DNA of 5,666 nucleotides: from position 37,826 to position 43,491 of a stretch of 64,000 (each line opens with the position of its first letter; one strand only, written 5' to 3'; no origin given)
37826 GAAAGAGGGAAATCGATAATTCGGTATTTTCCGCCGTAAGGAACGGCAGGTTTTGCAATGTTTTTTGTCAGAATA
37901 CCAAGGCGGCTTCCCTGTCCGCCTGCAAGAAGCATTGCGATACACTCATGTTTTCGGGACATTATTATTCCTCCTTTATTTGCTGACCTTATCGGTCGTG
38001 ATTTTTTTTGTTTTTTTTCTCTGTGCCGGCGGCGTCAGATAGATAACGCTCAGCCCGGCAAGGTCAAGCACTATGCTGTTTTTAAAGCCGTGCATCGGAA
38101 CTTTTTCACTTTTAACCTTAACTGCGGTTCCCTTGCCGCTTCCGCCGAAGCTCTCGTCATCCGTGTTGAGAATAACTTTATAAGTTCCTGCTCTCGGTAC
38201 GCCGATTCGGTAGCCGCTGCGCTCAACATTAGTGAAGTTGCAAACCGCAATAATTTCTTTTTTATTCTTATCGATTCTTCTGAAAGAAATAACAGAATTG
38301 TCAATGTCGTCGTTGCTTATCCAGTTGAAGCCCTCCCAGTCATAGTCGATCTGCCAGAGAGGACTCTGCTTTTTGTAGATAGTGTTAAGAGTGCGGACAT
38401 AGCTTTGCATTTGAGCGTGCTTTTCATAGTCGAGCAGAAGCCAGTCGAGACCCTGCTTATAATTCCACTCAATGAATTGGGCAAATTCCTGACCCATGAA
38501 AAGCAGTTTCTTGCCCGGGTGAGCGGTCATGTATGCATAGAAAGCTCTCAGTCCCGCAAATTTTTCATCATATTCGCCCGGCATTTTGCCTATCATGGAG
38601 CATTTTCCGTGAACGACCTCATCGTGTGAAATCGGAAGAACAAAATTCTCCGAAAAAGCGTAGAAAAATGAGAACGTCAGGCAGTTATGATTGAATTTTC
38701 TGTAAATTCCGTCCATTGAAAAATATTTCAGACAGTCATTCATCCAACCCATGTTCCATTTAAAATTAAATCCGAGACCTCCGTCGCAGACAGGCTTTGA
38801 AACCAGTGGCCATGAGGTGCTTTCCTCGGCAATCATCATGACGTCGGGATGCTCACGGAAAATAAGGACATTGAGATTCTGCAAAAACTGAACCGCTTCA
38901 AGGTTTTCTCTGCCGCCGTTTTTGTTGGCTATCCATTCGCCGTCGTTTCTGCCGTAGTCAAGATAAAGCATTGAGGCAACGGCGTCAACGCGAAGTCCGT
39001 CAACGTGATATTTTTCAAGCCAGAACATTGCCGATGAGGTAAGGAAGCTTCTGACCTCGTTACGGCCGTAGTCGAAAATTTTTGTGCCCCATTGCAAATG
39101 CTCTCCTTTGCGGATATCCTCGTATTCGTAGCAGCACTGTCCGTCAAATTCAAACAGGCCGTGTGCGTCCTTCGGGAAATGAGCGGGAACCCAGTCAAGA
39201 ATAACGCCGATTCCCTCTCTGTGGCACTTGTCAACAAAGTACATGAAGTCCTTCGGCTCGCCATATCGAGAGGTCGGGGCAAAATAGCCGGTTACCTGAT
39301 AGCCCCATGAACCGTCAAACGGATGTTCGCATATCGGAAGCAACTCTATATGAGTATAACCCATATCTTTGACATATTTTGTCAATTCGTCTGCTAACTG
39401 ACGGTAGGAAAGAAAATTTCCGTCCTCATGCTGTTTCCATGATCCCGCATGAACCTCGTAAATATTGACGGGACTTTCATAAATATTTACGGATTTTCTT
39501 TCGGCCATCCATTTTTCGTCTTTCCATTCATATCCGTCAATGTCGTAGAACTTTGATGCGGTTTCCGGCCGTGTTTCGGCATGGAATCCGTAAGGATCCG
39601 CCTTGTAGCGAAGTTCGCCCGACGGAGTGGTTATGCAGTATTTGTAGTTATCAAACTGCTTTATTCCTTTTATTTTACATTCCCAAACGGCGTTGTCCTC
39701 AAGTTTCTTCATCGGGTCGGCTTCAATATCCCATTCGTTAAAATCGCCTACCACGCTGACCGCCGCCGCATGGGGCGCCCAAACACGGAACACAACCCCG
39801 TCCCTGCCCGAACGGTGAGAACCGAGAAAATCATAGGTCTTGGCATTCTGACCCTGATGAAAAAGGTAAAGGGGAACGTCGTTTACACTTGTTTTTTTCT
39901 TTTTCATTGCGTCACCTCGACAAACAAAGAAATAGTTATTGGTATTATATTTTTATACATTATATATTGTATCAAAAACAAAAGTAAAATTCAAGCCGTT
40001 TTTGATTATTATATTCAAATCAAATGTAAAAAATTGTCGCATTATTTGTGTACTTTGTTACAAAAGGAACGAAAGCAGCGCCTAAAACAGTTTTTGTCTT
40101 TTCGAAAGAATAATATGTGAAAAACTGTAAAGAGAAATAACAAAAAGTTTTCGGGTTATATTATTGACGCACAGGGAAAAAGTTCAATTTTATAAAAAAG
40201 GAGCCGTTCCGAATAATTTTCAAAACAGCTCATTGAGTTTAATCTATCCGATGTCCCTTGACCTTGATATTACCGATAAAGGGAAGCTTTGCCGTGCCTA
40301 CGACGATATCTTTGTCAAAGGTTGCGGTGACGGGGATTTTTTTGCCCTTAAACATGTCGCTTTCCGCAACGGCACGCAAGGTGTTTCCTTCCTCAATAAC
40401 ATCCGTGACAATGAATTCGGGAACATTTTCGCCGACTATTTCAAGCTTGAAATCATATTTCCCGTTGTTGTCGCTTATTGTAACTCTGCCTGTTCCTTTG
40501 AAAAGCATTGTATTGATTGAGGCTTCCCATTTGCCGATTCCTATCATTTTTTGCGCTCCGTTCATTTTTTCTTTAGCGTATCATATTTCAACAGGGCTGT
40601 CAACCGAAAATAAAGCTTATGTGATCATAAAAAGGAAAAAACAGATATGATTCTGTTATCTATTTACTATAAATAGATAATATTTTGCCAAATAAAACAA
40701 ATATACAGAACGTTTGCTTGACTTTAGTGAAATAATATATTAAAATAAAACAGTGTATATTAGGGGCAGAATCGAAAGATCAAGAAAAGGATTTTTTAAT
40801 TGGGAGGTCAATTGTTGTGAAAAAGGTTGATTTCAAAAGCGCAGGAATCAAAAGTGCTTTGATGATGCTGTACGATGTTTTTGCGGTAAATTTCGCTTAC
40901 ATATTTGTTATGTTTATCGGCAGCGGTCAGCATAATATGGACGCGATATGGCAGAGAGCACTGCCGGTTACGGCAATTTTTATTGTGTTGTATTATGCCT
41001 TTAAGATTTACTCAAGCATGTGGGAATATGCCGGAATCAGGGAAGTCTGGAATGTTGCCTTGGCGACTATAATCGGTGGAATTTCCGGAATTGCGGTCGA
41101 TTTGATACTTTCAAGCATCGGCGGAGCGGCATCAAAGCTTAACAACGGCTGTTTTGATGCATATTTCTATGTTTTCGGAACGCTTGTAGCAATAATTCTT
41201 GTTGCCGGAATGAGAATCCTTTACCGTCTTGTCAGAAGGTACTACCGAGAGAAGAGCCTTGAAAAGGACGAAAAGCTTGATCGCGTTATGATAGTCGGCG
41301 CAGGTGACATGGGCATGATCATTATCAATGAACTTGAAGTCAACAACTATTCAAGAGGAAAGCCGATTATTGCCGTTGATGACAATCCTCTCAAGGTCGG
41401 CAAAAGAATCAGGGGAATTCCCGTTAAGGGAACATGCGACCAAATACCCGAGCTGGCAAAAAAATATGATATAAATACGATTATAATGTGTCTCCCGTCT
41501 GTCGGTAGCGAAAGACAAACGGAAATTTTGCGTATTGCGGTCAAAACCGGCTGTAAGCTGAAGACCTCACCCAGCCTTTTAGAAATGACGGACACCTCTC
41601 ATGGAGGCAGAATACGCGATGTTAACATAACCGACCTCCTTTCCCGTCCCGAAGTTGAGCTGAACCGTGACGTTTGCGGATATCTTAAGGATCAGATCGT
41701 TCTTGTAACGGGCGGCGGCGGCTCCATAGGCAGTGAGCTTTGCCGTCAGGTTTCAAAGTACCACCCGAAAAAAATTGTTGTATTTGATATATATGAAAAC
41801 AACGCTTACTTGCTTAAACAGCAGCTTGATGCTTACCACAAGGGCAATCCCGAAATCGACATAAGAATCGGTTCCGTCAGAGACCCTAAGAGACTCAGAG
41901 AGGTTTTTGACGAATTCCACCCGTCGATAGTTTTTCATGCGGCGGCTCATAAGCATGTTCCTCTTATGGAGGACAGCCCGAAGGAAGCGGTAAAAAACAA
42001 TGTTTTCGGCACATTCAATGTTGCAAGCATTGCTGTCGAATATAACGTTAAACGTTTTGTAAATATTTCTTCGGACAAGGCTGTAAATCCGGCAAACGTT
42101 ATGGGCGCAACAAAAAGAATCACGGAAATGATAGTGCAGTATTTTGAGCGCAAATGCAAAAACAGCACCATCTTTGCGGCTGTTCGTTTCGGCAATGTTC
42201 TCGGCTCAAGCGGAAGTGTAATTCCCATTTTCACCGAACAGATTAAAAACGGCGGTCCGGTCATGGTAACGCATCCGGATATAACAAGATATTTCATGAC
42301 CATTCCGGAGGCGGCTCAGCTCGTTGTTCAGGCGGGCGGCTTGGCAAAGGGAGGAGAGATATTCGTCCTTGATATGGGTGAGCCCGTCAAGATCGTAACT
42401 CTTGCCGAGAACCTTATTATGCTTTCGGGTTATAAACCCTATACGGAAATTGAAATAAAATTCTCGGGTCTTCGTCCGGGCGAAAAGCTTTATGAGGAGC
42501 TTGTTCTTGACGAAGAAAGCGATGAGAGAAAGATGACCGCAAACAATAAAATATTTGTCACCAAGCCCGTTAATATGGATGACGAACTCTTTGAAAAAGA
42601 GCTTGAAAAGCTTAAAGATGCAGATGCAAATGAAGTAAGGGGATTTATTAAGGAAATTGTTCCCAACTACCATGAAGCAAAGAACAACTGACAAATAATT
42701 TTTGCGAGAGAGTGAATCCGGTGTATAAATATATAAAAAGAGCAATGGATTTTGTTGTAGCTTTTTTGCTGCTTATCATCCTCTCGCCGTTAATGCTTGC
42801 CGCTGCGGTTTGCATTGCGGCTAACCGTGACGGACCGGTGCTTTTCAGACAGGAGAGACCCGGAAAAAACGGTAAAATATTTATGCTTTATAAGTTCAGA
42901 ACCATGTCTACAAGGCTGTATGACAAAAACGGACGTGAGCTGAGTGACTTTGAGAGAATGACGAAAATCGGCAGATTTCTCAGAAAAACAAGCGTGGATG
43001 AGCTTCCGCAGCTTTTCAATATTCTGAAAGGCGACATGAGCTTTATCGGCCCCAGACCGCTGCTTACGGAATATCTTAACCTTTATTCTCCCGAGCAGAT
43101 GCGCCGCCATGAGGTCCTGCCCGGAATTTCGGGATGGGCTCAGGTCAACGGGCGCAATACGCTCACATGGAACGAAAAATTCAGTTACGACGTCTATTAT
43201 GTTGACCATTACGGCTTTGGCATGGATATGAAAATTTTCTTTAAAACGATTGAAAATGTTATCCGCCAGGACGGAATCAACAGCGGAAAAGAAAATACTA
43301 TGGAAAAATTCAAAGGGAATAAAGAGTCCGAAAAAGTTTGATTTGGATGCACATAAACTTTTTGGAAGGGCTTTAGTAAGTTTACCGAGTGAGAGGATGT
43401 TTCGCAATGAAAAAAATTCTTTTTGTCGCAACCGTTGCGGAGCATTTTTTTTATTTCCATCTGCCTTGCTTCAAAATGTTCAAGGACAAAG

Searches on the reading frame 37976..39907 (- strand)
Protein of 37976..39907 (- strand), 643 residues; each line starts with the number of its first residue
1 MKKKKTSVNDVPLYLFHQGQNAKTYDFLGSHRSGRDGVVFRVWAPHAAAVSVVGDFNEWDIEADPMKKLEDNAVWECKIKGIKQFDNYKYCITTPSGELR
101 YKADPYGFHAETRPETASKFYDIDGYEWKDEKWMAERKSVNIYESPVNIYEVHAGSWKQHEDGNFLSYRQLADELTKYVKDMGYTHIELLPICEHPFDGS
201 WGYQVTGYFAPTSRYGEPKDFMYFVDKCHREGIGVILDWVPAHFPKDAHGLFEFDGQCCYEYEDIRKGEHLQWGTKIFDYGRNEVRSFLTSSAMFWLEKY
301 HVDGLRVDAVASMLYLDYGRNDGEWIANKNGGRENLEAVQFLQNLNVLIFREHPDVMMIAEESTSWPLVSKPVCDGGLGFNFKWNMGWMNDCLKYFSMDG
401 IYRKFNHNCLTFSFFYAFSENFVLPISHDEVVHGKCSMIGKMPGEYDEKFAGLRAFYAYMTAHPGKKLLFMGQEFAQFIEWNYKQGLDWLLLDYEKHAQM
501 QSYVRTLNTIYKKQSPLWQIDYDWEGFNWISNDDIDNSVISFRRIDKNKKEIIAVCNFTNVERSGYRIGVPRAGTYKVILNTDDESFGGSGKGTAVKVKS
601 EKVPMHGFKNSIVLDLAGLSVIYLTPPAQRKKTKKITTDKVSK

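Call 8: search_protein_families(library=ncbifam, proteins=[window:37976-39907:-], max_evalue=1e-8)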
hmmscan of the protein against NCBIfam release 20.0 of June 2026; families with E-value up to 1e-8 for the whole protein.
window:37976-39907:- (643 aa): 12 families
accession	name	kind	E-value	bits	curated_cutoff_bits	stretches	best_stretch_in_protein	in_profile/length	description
NF003811.1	PRK05402.1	equivalog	8e-285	946.2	741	1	13-625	3-618/619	1,4-alpha-glucan branching protein GlgB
NF008967.0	PRK12313.1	equivalog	5.1e-283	940.2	577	1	6-628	5-629/633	1,4-alpha-glucan branching protein GlgB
TIGR01515.1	branching_enzym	equivalog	2.9e-261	868.4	463.95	1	13-624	2-606/607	1,4-alpha-glucan branching enzyme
NF009221.0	PRK12568.1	equivalog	8.5e-228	758.1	1270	1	34-625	151-742/745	1,4-alpha-glucan branching enzyme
NF011293.0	PRK14705.1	equivalog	5.3e-219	729.8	2376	1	7-625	602-1221/1224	1,4-alpha-glucan branching enzyme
NF011294.0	PRK14706.1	equivalog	8.8e-210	698.2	1284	1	28-631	30-629/642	1,4-alpha-glucan branching enzyme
TIGR02402.1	trehalose_TreZ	equivalog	6e-45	153.6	538.8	1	39-314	2-251/545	malto-oligosyltrehalose trehalohydrolase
TIGR02104.1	pulA_typeI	equivalog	2.3e-20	72.2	504.5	1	36-309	19-320/605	type I pullulanase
TIGR02100.1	glgX_debranch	equivalog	1.7e-15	56.1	640.9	1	131-311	140-344/688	glycogen debranching protein GlgX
NF041321.1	Alpha-amyl_MalA_Halo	equivalog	1.1e-13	50.5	875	0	145-309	258-426/666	alpha-amylase MalA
TIGR02456.1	treS_nterm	equivalog_domain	1.5e-13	50.1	678.35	0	149-251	8-107/539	maltose alpha-D-glucosyltransferase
TIGR02403.1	trehalose_treC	equivalog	8e-10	38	799.05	0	149-246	7-102/544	alpha,alpha-phosphotrehalase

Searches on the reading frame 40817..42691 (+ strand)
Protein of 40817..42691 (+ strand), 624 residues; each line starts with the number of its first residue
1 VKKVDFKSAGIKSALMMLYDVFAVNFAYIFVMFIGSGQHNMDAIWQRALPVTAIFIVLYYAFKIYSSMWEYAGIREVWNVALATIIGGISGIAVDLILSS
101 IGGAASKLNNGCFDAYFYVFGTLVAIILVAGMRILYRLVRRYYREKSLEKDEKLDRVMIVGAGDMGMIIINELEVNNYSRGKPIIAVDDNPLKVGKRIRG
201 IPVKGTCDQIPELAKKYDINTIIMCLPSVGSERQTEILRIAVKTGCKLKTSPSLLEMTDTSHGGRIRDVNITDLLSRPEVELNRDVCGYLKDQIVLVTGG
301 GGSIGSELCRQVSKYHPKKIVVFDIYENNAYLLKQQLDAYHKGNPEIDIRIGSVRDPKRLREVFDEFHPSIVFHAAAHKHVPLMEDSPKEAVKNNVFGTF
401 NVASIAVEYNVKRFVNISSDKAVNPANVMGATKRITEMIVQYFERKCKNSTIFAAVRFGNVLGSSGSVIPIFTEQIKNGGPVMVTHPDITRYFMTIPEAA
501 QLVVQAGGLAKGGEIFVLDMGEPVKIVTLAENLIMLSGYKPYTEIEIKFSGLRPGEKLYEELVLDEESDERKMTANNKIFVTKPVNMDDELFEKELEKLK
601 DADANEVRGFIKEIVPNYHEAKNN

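Call 8: search_protein_families(library=ncbifam, proteins=[window:40817-42691:+], max_evalue=1e-8)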
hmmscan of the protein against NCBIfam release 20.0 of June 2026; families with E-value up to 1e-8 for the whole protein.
window:40817-42691:+ (624 aa): 12 families
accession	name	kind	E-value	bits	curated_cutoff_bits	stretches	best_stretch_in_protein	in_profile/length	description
TIGR03589.1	PseB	equivalog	2.7e-59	200.8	407.75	1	291-584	3-281/324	UDP-N-acetylglucosamine 4,6-dehydratase (inverting)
TIGR04130.1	FnlA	equivalog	5.5e-48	163.6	730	1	290-568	2-270/337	UDP-N-acetylglucosamine 4,6-dehydratase/5-epimerase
TIGR03025.1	EPS_sugtrans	subfamily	3e-18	66.3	295.55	1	18-258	1-228/445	exopolysaccharide biosynthesis polyprenyl glycosylphosphotransferase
TIGR03023.1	WcaJ_sugtrans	equivalog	1.2e-17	64.4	410.75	1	20-275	3-248/453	undecaprenyl-phosphate glucose phosphotransferase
TIGR01179.1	galE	equivalog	3.2e-17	62.4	262.3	1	295-465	2-180/332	UDP-glucose 4-epimerase GalE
TIGR01181.1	dTDP_gluc_dehyt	equivalog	3.7e-14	52.6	365.1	1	295-422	2-128/321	dTDP-glucose 4,6-dehydratase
TIGR04180.1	EDH_00030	hypoth_equivalog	5e-13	48.8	475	1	295-423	1-125/297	NAD-dependent 4,6-dehydratase LegB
TIGR02622.1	CDP_4_6_dhtase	equivalog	1.2e-12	47.7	278.45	1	292-426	4-136/352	CDP-glucose 4,6-dehydratase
TIGR01214.1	rmlD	equivalog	7.4e-11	41.7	224.05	1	295-420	2-101/285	dTDP-4-dehydrorhamnose reductase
NF007956.0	PRK10675.1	subfamily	7.1e-10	38.5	394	1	295-420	3-125/338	UDP-glucose 4-epimerase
TIGR03022.1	WbaP_sugtrans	subfamily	5.9e-09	35.7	403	1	17-258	2-229/456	undecaprenyl-phosphate galactose phosphotransferase WbaP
NF007582.0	PRK10217.1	equivalog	7.9e-09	35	698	0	295-409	4-115/355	dTDP-glucose 4,6-dehydratase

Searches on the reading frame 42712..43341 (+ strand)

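Call 8: search_protein_families(library=ncbifam, proteins=[window:42712-43341:+], max_evalue=1e-8)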
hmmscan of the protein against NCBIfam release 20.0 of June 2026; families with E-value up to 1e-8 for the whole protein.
window:42712-43341:+ (209 aa): 10 families
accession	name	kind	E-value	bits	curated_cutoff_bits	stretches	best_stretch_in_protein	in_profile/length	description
TIGR03025.1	EPS_sugtrans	subfamily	9e-79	265.8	295.55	1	2-188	251-443/445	exopolysaccharide biosynthesis polyprenyl glycosylphosphotransferase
TIGR03023.1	WcaJ_sugtrans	equivalog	5.5e-66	223.7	410.75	1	4-186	258-449/453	undecaprenyl-phosphate glucose phosphotransferase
TIGR03022.1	WbaP_sugtrans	subfamily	2e-59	202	403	1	3-188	253-454/456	undecaprenyl-phosphate galactose phosphotransferase WbaP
TIGR03013.1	EpsB_2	subfamily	5.5e-54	183.9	393.35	1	6-188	252-441/443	TIGR03013 family XrtA/PEP-CTERM system glycosyltransferase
NF052601.1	undeca_RfbP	equivalog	2.3e-46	158.1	330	2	77-184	129-236/244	undecaprenyl-phosphate galactose phosphotransferase family protein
NF041877.1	EPS_EpsZ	equivalog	6.6e-43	147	800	1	5-188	262-457/459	exopolysaccharide biosynthesis polyisoprenyl-phosphate hexose-1-phosphate transferase EpsZ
NF007518.0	PRK10124.1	equivalog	1e-42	146.5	684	1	2-180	267-454/464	undecaprenyl-phosphate glucose phosphotransferase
NF050817.1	PolSacchBiosHfsE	equivalog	1e-40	139.9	750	1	7-181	270-457/467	polysaccharide biosynthesis protein HfsE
NF011751.0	PRK15204.1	equivalog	4.5e-39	134.4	907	1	6-188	277-474/476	undecaprenyl-phosphate galactose phosphotransferase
NF045514.1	glycotran_HepC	equivalog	8.7e-30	103.6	140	1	2-117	110-212/220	heterocyst development glycosyltransferase HepC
